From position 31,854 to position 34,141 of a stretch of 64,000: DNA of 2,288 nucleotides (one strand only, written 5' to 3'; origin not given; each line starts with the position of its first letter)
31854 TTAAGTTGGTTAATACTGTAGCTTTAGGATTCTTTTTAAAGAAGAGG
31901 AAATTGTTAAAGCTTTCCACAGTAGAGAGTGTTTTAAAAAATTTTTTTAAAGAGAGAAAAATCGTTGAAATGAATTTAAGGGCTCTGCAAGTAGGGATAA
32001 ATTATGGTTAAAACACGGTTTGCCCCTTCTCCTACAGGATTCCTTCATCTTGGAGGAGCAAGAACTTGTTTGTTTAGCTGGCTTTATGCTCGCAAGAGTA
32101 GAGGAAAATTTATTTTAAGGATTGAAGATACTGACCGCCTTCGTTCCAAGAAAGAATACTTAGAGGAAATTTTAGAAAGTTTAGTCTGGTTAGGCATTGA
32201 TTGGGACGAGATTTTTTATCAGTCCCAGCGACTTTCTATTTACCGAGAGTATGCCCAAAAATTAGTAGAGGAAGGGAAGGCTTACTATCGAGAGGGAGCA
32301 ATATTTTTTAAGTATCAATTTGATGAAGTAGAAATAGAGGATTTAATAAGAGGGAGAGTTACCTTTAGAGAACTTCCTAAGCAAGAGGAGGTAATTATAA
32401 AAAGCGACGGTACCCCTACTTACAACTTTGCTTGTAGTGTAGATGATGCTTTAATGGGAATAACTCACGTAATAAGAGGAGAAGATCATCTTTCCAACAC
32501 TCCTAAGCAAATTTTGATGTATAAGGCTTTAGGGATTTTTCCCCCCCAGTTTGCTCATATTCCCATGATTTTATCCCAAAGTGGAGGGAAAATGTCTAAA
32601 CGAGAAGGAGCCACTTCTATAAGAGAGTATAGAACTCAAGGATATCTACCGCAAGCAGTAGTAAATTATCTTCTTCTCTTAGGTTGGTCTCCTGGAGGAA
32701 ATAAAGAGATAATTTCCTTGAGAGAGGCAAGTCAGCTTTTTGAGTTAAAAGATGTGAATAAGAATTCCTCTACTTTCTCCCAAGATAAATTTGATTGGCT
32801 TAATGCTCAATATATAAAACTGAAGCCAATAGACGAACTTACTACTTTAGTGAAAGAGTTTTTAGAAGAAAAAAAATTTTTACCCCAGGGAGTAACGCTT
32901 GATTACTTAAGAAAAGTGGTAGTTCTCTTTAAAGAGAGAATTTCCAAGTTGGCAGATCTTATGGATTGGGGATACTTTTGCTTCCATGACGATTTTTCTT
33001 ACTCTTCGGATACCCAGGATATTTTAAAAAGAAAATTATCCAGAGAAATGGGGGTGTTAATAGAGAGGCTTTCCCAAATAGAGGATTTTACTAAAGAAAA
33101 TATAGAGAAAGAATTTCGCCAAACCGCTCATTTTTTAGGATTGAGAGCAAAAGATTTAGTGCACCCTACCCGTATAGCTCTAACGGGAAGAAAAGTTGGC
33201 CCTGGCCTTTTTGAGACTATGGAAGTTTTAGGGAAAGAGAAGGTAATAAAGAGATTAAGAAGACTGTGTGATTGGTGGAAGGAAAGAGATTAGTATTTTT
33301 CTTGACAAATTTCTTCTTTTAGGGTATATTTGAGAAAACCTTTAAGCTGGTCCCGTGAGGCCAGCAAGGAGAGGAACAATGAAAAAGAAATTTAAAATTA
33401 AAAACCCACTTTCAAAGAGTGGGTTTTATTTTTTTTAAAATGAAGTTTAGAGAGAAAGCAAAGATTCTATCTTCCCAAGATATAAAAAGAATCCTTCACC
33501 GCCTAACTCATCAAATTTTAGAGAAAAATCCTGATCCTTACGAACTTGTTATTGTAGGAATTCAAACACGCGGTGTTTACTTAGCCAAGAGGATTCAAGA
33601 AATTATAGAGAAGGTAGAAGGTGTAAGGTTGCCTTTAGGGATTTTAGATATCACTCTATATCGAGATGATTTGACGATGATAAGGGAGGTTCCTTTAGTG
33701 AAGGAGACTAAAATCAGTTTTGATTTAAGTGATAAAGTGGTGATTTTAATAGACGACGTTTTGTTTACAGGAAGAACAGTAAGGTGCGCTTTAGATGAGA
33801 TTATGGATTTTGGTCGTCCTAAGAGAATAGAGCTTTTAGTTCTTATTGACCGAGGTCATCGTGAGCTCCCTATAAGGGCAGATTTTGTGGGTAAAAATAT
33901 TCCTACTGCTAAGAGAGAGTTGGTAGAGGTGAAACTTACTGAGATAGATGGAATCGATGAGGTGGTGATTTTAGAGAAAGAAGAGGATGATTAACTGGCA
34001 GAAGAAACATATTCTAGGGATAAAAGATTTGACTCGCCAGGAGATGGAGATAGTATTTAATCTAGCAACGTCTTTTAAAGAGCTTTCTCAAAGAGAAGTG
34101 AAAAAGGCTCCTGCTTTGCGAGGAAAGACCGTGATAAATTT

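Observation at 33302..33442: pyr leader combines a PyrR-binding stem-loop, an intrinsic terminator and a 19-codon leader ORF that spans the terminator and stops 1 nt before the pyrR ATG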

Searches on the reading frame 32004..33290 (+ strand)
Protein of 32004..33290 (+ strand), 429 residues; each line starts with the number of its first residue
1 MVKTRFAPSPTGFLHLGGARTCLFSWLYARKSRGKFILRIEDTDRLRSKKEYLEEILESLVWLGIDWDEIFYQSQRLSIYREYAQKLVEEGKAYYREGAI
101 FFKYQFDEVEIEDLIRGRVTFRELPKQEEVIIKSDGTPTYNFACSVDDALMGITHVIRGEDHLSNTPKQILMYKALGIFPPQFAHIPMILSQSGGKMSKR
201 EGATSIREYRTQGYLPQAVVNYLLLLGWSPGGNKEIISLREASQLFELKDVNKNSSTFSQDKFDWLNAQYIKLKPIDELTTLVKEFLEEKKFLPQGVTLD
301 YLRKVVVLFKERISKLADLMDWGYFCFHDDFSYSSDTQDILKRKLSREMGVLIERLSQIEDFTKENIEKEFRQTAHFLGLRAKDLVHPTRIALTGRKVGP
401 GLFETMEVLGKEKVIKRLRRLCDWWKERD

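Call 51: search_protein_families(library=ncbifam, proteins=[window:32004-33290:+], max_evalue=1e-10)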
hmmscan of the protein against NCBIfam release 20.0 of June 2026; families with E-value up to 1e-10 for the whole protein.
window:32004-33290:+ (429 aa): 10 families
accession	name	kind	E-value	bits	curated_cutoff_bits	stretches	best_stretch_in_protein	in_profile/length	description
TIGR00464.1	gltX_bact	equivalog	1.2e-142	476.1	289.95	2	102-420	146-465/470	glutamate--tRNA ligase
TIGR03838.1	queuosine_YadB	equivalog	7.7e-60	202.6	276.7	2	97-219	129-252/272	tRNA glutamyl-Q(34) synthetase GluQRS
NF004314.0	PRK05710.1-3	equivalog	1.1e-57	195.7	256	2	4-95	9-101/297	tRNA glutamyl-Q(34) synthetase GluQRS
NF004315.1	PRK05710.1-4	equivalog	2.2e-56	191.3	250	2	4-94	1-92/274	tRNA glutamyl-Q(34) synthetase GluQRS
NF003169.0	PRK04156.1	equivalog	2e-46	158.8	516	2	2-95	102-197/567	glutamate--tRNA ligase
TIGR00463.1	gltX_arch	equivalog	7.1e-44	150.3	401.75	2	2-95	94-187/560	glutamate--tRNA ligase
NF004313.0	PRK05710.1-2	equivalog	6.9e-43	146.9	380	2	130-219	175-264/299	tRNA glutamyl-Q(34) synthetase GluQRS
NF004312.0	PRK05710.1-1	equivalog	1.7e-38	132.8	453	2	5-95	17-108/306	tRNA glutamyl-Q(34) synthetase GluQRS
NF011291.0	PRK14703.1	equivalog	1.9e-22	79.4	681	1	2-94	32-125/769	glutamine--tRNA ligase/YqeY domain fusion protein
TIGR00440.1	glnS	equivalog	7e-20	71.4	425.8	1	2-97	1-97/524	glutamine--tRNA ligase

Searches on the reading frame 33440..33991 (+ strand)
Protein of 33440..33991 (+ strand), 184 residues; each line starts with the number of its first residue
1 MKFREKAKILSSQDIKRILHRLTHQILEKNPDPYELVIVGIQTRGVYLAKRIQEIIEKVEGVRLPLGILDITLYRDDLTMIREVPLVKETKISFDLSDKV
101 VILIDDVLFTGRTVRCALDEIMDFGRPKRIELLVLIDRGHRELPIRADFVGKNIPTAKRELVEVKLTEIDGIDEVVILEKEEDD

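Call 9: find_homologous_proteins(query=window:33440-33991:+)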
Query window:33440-33991:+ (184 aa): 8000 proteins with E <= 0.001 among 8000 candidates; the best 120 are listed.
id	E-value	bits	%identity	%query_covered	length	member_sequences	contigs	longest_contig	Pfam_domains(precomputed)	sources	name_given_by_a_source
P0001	2.0e-104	365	96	100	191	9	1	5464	PF00156.34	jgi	-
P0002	1.9e-86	306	78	98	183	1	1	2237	PF00156.34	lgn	-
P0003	1.3e-84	300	78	97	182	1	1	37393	PF00156.34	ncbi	-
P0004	2.4e-84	299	78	97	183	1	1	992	PF00156.34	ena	-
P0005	4.5e-84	299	76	98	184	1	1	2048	PF00156.34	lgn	-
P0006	1.2e-83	297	80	98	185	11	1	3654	PF00156.34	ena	-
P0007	2.8e-83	296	77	97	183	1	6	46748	PF00156.34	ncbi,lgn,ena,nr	ncbi:MAG: bifunctional pyr operon transcriptional regulator/uracil phosphoribosyltransferase PyrR [C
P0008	1.8e-82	293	77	96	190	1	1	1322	PF00156.34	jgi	jgi:pyrimidine operon attenuation protein/uracil phosphoribosyltransferase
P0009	7.3e-82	291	77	99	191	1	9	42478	PF00156.34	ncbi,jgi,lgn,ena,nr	ncbi:MAG: bifunctional pyr operon transcriptional regulator/uracil phosphoribosyltransferase PyrR [C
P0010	7.4e-82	291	77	99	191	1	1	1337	PF00156.34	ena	-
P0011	8.0e-82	291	76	97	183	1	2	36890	PF00156.34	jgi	jgi:pyrimidine operon attenuation protein/uracil phosphoribosyltransferase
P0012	1.8e-81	290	75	98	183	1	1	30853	PF00156.34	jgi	jgi:pyrimidine operon attenuation protein/uracil phosphoribosyltransferase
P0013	2.2e-81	290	73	99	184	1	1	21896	PF00156.34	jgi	jgi:pyrimidine operon attenuation protein/uracil phosphoribosyltransferase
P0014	2.2e-81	290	75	97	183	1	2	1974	PF00156.34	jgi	jgi:pyrimidine operon attenuation protein/uracil phosphoribosyltransferase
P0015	2.4e-81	290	75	98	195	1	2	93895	PF00156.34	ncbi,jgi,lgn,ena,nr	ncbi:MAG: bifunctional pyr operon transcriptional regulator/uracil phosphoribosyltransferase PyrR [C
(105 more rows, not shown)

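Call 11: find_related_loci(query=window:33440-33991:+, collection=genome_contigs, flank=1500)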
Query window:33440-33991:+ (184 aa) in genome_contigs; peptide patterns used: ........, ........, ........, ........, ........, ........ (x = any residue, [..] = any of these).
479 stretches matched a pattern; 180 encode a relative of the query (tblastn E <= 1e-3); the best 80 are kept; 80 distinct loci.
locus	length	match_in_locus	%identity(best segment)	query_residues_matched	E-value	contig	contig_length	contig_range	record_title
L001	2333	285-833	94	1-183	2e-111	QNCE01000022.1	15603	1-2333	MAG: Candidatus Omnitrophota bacterium isolate B7_G16 B7_Guay16_scaffold_02126, whole genome shotgun sequence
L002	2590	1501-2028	76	3-178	2e-85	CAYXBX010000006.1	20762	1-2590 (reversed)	MAG TPA_asm: uncultured Planctomycetia bacterium isolate binchicken_co184_695 genome assembly, contig: NODE_4244_length_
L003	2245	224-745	73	8-181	3e-85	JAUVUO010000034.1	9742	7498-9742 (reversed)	MAG: Candidatus Omnitrophota bacterium isolate CSMAG_794 CSMAG_794_k127_4038800_length_9742_cov_19.5255, whole genome sh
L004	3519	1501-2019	76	7-179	3e-84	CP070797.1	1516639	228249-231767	MAG: Candidatus Omnitrophota bacterium isolate bin140 chromosome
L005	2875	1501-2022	74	8-181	2e-83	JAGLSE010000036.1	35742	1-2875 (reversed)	MAG: Candidatus Omnitrophota bacterium isolate RS_9_43 ROV157_9.bin.43.fa_36, whole genome shotgun sequence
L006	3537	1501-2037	72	2-180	5e-83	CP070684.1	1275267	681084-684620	MAG: Candidatus Omnitrophota bacterium isolate bin66 chromosome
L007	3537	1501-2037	70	2-180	9e-83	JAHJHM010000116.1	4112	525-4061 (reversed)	MAG: Candidatus Omnitrophota bacterium isolate Modern_marine_planktonic.mb.3 Modern_marine_plank.mb.3_k141_345892, whole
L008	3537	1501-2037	72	2-180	4e-81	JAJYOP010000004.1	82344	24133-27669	MAG: bacterium isolate DBS2-5.bin57 NODE_149_length_82344_cov_4.176618, whole genome shotgun sequence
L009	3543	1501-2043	75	2-182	2e-81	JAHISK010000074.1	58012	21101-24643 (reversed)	MAG: Candidatus Omnitrophota bacterium isolate MM_PC_MetaG.mb.171 MM_PC_MetaG.mb.171_k141_1038995, whole genome shotgun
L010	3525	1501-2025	70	4-178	1e-80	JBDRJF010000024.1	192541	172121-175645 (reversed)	MAG: Candidatus Omnitrophota bacterium isolate MEGAHIT-group-1.630 k141_10221546, whole genome shotgun sequence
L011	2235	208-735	72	4-179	5e-81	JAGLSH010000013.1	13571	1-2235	MAG: Candidatus Omnitrophota bacterium isolate RS_9_46 ROV157_9.bin.46.fa_13, whole genome shotgun sequence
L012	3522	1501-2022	72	9-182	4e-80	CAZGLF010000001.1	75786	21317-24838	MAG TPA_asm: uncultured Planctomycetia bacterium isolate SRP141376_co2_388 genome assembly, contig: NODE_861_length_7578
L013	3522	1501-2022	70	4-177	3e-80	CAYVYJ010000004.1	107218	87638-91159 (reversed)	MAG TPA_asm: uncultured Planctomycetia bacterium isolate SRP167671_co1_67 genome assembly, contig: NODE_144_length_10721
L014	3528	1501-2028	70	5-180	9e-80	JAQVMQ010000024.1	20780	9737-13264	MAG: Candidatus Omnitrophota bacterium isolate STF1_137 NODE_6200_length_20780_cov_5.424297_Sandtown_F1, whole genome sh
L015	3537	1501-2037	72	2-180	1e-79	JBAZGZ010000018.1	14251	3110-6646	MAG: Candidatus Omnitrophota bacterium isolate SO_2017_LW3_58 NODE_12232_length_14251_cov_1.139904_LW162_2017, whole gen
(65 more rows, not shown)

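Call 28: search_solved_structures(query=window:33440-33991:+, show_alignments=5, max_evalue=1e-10)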
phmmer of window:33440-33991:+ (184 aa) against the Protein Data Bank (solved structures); distinct sequences matched with E-value up to 1e-10: 12.
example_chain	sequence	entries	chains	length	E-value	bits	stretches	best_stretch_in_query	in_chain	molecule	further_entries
4p81_A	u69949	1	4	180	2.1e-64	219.8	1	4-180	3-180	Ancestral PyrR protein (Orange)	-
1non_A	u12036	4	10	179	1e-63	217.5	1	5-180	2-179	PyrR bifunctional protein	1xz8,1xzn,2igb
4p3k_A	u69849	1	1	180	4.5e-63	215.4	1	4-180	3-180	Ancestral PyrR protein (Plum)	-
1ufr_A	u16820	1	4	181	6.2e-63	215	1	4-181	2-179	pyr mRNA-binding attenuation protein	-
4p84_A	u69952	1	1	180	6.9e-61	208.3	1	4-179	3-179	Bifunctional protein PyrR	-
4p80_A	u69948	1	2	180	1e-60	207.8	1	4-180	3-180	Ancestral PyrR protein (Green)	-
4p83_A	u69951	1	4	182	3.6e-60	205.9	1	5-179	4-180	Engineered PyrR protein (Purple)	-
4p82_A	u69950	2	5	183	6.2e-57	195.4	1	5-181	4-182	Bifunctional protein PyrR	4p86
1a3c_A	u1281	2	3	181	1e-56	194.7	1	4-181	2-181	PYRIMIDINE OPERON REGULATORY PROTEIN PYRR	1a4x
5iao_A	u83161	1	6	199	2.5e-48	167.4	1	4-178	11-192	Bifunctional protein PyrR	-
1w30_A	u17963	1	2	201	1.4e-47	165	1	4-178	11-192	PYRR BIFUNCTIONAL PROTEIN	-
4rqa_A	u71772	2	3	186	7.6e-11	45.4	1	6-156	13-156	Hypoxanthine phosphoribosyltransferase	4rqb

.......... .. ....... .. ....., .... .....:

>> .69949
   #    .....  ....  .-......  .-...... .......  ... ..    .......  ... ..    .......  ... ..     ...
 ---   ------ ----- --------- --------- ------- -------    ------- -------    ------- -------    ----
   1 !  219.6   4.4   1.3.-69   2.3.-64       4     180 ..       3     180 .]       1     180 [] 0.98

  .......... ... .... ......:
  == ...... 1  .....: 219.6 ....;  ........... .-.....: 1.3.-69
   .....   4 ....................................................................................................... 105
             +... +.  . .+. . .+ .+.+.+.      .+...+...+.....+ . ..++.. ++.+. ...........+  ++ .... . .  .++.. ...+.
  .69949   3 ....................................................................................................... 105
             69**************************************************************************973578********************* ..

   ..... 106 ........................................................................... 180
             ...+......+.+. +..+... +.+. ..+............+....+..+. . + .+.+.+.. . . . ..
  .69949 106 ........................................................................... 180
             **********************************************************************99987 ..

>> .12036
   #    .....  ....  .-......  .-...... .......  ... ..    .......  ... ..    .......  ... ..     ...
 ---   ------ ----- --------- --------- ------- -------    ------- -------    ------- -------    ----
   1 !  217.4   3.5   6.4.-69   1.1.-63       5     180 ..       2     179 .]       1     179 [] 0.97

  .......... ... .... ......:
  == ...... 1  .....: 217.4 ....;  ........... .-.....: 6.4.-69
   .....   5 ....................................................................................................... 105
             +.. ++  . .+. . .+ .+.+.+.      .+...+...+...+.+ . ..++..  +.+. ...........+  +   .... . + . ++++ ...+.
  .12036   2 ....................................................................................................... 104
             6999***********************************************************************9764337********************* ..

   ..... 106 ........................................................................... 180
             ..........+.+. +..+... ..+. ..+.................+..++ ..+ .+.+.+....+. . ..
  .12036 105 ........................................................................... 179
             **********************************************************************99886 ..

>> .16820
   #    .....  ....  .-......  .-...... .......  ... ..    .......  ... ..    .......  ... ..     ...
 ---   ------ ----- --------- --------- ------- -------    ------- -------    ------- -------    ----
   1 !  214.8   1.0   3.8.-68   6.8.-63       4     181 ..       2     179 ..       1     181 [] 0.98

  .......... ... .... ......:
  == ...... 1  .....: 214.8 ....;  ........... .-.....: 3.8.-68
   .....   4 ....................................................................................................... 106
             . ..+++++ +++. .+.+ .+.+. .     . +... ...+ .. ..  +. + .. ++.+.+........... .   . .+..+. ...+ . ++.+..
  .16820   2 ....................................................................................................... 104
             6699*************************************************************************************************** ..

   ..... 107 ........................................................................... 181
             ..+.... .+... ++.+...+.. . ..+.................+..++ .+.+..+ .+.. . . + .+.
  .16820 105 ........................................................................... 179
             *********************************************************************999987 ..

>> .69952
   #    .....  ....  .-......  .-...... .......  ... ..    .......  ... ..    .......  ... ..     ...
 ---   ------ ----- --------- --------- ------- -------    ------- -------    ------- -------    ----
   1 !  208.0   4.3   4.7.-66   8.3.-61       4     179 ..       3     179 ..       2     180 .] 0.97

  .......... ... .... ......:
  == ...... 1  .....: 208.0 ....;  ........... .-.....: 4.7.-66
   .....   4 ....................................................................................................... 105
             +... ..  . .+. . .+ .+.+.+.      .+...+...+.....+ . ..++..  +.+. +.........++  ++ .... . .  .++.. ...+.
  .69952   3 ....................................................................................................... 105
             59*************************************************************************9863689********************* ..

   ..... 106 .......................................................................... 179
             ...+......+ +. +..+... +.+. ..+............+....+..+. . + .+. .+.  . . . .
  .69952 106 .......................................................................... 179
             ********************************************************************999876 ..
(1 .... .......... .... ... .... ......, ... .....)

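Call 47: find_encoding_contigs(protein=P0001, flank=1500, max_places=3)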
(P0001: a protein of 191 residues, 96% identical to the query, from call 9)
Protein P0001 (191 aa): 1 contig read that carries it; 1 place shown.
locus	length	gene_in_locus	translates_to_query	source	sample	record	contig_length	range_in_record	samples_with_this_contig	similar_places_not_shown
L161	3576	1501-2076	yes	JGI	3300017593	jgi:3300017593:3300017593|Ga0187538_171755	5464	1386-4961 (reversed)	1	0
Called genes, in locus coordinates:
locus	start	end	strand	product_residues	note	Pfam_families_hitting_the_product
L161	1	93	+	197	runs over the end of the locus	?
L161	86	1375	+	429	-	PF00749:tRNA-synt_1c, PF19269:Anticodon_2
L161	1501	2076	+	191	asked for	PF00156:Pribosyltran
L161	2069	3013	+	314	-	PF02729:OTCace_N, PF00185:OTCace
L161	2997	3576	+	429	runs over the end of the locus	PF07969:Amidohydro_3 (weak), PF01979:Amidohydro_1, PF12890:DHOase, PF07969:Amidohydro_3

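Call 51: search_protein_families(library=ncbifam, proteins=[window:33440-33991:+], max_evalue=1e-10)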
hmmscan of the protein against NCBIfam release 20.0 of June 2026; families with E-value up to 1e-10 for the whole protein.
window:33440-33991:+ (184 aa): 6 families
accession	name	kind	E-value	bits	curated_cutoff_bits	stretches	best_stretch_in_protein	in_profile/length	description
NF003549.0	PRK05205.1-5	equivalog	4.7e-73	244.5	138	1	4-180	3-181/182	bifunctional pyr operon transcriptional regulator/uracil phosphoribosyltransferase PyrR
NF003547.0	PRK05205.1-3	equivalog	1.3e-66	224.2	230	1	4-181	11-192/194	bifunctional pyr operon transcriptional regulator/uracil phosphoribosyltransferase PyrR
NF003548.0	PRK05205.1-4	equivalog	2.7e-64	216.2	218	1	7-180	4-172/173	bifunctional pyr operon transcriptional regulator/uracil phosphoribosyltransferase PyrR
NF003546.0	PRK05205.1-2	equivalog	1.4e-57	194.2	268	1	9-177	6-174/175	bifunctional pyr operon transcriptional regulator/uracil phosphoribosyltransferase PyrR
NF003545.0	PRK05205.1-1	equivalog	4.7e-41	140.1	140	1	14-165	5-156/171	bifunctional pyr operon transcriptional regulator/uracil phosphoribosyltransferase PyrR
TIGR01203.1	HGPRTase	equivalog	2e-11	44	150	1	10-156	3-143/167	hypoxanthine phosphoribosyltransferase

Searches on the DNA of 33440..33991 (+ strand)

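Call 36: search_rna_families(sources=[L001, L002, L005, L006, L007, L009, L010, L012, L014, L027, L028, L031, L047, L064, L070, L081, L085, L097, L112, L122], threshold=gathering)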
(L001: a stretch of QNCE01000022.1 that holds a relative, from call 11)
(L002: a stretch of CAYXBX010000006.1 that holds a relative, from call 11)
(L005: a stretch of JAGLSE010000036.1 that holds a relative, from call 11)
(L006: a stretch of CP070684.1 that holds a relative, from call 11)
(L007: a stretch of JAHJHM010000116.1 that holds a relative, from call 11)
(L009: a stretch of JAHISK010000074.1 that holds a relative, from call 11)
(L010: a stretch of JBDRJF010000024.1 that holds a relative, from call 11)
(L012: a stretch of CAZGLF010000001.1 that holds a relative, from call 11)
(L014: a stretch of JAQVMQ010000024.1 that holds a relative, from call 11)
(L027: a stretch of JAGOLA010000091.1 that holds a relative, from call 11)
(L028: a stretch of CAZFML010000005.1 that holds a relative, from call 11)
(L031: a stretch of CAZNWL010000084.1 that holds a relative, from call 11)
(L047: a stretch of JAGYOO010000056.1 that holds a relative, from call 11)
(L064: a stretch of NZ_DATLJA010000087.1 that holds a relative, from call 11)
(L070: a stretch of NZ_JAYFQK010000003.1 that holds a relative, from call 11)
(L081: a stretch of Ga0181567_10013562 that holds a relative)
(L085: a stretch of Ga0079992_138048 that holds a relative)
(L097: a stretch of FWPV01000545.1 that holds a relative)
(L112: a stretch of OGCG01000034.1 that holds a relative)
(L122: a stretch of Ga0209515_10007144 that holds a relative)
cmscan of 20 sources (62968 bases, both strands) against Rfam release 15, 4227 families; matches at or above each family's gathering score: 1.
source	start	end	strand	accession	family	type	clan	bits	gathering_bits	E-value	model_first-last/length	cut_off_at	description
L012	1364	1467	+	RF00515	PyrR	Cis-reg;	-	58.2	54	2e-05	1-115/115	no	PyrR binding site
